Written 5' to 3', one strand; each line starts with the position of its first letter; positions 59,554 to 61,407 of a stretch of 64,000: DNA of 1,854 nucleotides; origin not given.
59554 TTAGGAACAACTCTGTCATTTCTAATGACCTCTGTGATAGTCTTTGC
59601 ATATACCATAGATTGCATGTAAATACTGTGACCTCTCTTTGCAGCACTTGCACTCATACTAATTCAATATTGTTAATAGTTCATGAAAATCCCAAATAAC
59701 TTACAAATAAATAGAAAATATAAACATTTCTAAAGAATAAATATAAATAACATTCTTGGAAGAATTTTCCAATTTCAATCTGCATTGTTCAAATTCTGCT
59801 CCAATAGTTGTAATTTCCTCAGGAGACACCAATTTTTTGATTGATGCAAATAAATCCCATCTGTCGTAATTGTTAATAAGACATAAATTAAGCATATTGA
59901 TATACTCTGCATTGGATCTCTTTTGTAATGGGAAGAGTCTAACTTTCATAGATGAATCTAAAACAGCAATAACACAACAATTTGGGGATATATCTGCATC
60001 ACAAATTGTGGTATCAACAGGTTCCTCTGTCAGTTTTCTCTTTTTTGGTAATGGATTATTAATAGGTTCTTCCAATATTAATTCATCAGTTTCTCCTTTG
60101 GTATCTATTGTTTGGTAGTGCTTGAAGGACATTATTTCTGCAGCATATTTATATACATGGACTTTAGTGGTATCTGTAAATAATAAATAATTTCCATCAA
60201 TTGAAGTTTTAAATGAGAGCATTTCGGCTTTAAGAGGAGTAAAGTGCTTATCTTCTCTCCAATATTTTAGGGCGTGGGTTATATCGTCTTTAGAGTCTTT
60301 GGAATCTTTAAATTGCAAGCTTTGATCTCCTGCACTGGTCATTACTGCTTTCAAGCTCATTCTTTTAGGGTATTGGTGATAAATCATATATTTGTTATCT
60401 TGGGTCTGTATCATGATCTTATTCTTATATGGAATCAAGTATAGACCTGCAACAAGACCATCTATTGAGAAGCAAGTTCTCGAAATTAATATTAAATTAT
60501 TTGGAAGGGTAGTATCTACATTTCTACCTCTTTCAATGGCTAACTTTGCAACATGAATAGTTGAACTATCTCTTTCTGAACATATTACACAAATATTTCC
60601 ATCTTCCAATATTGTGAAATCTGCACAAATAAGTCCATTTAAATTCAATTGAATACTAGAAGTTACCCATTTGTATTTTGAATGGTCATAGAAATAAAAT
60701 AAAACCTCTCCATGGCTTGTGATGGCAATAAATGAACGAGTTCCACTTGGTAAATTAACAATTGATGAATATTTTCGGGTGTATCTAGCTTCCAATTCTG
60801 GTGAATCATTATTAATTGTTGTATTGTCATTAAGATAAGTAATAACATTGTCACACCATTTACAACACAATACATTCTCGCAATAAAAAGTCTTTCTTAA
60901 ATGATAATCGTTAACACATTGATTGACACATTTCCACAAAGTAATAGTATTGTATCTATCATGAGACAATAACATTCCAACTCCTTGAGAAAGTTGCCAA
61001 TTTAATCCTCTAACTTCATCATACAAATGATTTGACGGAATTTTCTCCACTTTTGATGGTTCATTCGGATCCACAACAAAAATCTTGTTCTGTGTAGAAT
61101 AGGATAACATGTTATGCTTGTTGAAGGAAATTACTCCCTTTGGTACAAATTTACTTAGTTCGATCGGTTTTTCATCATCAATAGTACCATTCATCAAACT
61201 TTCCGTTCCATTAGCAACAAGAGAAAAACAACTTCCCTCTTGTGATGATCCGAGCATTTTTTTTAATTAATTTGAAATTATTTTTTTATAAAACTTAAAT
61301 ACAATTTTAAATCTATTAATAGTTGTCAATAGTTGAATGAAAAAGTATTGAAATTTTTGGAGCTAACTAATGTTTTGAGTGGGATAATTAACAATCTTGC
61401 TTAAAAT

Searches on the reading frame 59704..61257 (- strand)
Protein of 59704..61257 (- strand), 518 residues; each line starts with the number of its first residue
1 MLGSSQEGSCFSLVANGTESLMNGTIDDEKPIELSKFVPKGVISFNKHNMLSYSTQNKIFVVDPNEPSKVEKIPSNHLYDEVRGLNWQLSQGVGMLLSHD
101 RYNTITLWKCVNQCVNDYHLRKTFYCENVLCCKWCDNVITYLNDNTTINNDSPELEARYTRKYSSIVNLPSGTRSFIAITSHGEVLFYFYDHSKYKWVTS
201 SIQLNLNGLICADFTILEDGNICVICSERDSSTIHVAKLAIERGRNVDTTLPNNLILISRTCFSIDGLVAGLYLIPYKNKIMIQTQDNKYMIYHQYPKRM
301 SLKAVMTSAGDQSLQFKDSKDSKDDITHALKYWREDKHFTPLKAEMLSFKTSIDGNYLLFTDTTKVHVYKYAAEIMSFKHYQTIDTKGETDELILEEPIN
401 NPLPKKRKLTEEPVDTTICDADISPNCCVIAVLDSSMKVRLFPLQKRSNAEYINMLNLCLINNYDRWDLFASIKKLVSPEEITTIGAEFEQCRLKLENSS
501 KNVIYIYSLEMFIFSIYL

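Call 14: find_encoding_contigs(protein=window:59704-61257:-, flank=2000, max_places=3)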
Protein window:59704-61257:- (518 aa): no gene with exactly this product is on record in the collection.

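Call 15: search_protein_families(library=pfam, proteins=[window:59704-61257:-], max_evalue=0.001)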
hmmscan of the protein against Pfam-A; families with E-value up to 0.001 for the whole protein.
window:59704-61257:- (518 aa): 0 families
